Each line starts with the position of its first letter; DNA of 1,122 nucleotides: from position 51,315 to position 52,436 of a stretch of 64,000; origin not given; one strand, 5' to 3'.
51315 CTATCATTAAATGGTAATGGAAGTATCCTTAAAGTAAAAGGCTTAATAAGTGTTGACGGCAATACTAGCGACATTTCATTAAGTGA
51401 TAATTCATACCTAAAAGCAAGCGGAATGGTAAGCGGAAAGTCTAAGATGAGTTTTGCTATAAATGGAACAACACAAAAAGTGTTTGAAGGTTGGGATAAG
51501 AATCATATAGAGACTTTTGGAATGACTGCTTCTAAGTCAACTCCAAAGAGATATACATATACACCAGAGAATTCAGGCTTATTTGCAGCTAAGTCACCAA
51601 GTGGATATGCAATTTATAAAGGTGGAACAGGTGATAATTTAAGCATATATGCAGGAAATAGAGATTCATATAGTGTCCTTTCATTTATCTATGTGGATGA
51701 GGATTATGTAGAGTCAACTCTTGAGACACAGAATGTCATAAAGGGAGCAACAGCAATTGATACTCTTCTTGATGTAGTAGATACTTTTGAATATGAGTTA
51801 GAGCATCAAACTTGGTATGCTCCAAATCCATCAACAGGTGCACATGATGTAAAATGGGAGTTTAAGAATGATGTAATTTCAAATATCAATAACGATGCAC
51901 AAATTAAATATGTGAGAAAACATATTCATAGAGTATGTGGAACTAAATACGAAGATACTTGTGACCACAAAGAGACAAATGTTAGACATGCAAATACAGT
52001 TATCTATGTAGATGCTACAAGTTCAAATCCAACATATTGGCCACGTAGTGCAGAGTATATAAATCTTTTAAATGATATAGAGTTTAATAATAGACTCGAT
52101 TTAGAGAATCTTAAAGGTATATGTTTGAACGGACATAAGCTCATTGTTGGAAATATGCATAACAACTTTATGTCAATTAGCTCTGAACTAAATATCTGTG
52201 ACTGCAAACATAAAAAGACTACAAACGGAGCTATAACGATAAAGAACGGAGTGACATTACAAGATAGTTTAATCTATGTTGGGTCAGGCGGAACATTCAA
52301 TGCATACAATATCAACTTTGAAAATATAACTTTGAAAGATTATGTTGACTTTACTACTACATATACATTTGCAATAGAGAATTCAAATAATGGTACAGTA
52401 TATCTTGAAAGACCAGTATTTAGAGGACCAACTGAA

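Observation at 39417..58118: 18.7-kb single ORF encoding a 6233-aa modular surface protein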

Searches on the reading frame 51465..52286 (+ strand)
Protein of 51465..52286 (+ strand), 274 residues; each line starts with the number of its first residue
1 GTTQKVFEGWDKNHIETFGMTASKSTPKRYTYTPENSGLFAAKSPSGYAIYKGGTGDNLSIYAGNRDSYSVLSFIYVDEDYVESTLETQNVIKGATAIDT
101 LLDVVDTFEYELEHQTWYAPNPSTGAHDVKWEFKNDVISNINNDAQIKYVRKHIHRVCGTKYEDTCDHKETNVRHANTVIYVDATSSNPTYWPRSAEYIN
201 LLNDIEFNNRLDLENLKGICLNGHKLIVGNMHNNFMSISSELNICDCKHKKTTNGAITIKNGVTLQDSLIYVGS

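Call 68: predict_structure(alignment_id=A6)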
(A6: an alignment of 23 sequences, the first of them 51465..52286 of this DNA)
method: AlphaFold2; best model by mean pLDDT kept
length: 274 residues; sequences in the alignment: 23
mean_pLDDT: 77.0   pTM: 0.68
mean pLDDT of the five models: 77.0, 76.7, 76.3, 74.9, 73.8
residues with pLDDT >= 90: 33; 70-90: 171; 50-70: 58; < 50: 12
segments of 3 or more residues with pLDDT < 50: 167-173
pLDDT, mean of each block of 10 residues (from residue 1): 84 79 56 73 72 88 90 85 87 82 79 79 63 58 84 72 48 62 78 74 88 83 90 80 82 83 84 72
secondary structure, 60 per line:
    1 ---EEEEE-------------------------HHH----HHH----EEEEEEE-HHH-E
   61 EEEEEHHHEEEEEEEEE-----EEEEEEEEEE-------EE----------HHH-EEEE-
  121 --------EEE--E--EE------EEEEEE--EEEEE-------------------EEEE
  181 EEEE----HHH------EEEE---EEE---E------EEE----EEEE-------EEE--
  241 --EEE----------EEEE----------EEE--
elements in order: E4-8 E48-54 E60-65 E69-77 E83-92 E116-119 E129-131 E145-150 E153-157 E177-184 E198-201 E205-207 E218-220 E225-228 E236-238 E243-245 E256-259 E270-272

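Call 70: fold_search(model_id=the predicted structure, library=pdb)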
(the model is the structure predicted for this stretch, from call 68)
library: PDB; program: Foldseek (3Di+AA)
matches with E <= 10: 124; with E <= 0.001: 0
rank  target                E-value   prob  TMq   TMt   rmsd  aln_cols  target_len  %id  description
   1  4dxf_B                5.7e-02  0.54  0.17  0.22   8.8       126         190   13  Crystal structure of Staphylococcal Superantigen-Like protein 4 (released 2012-09-19)
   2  4dxf_A                5.7e-02  0.51  0.18  0.22   8.8       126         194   12  Crystal structure of Staphylococcal Superantigen-Like protein 4 (released 2012-09-19)
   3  4rco_A                1.3e-01  0.35  0.17  0.22   8.7       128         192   11  1.9 Angstrom Crystal Structure of Superantigen-like Protein, Exotoxin from Staphylococcus aureus, in Complex with Sial (released 2014-10-01)
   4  5i4d_A                1.7e-01  0.30  0.17  0.22   9.6       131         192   13  1.75 Angstrom Crystal Structure of Superantigen-like Protein, Exotoxin from Staphylococcus aureus, in Complex with Sia (released 2016-02-24)
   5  9m1k_E                2.3e-01  0.66  0.20  0.49   4.9        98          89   10  Cryo-EM structure of the TBC-DE-Arl2-beta-tubulin complex with GTP (released 2025-10-22)
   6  5d3d_A                2.3e-01  0.30  0.18  0.23   8.6       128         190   13  Crystal structure of Staphylococcal Superantigen-Like protein 3 (released 2015-08-19)
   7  7yl5_B                2.9e-01  0.28  0.17  0.12   9.4        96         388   11  Cell surface protein YwfG protein complexed with mannose (released 2023-06-07)
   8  3ury_A                3.0e-01  0.25  0.17  0.22   8.8       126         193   12  Crystal Structure of Superantigen-like Protein, Exotoxin from Staphylococcus aureus subsp. aureus NCTC 8325 (released 2011-12-28)
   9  9edr_E                3.8e-01  0.44  0.20  0.14   5.1        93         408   10  Tubulin Cofactors D,E,G,C and Tubulin complex -- TBCC N Terminus Bound to Tubulin (released 2026-02-04)
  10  9eeb_E                4.0e-01  0.57  0.20  0.17   4.8        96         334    7  Tubulin cofactors D,E,G bound to tubulin dimer (released 2026-02-04)
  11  7lsu_A                5.7e-01  0.20  0.18  0.07   6.7       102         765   11  Ruminococcus bromii Amy12-D392A with 63-a-D-glucosyl-maltotriose (released 2021-07-14)
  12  2kyw_MODEL_1_A        6.8e-01  0.12  0.16  0.34   9.2        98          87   11  Solution NMR Structure of a domain of adhesion exoprotein from Pediococcus pentosaceus, Northeast Structural G (released 2010-08-04)
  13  3ryt_A                7.2e-01  0.20  0.19  0.11   7.5       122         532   10  The Plexin A1 intracellular region in complex with Rac1 (released 2012-01-18)
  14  7yl6_B                7.2e-01  0.16  0.17  0.12   9.5        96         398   11  Cell surface protein YwfG protein complexed with alpha-1,2-mannobiose (released 2023-06-07)
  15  5y3b_F                8.5e-01  0.12  0.16  0.37   6.7        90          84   11  Crystal structure of mouse Ccd1 DIX domain (released 2017-09-06)
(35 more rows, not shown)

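Call 73: find_homologous_proteins(query=A6, max_evalue=0.001)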
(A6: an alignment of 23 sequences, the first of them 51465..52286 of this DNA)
Query A6 (23 sequences): 1645 candidates shared short words with the query, none scored E <= 0.001.

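Call 92: search_solved_structures(query=A6, max_evalue=10)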
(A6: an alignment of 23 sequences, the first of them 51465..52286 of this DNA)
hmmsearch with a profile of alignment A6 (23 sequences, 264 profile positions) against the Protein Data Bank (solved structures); distinct sequences matched with E-value up to 10: 0.
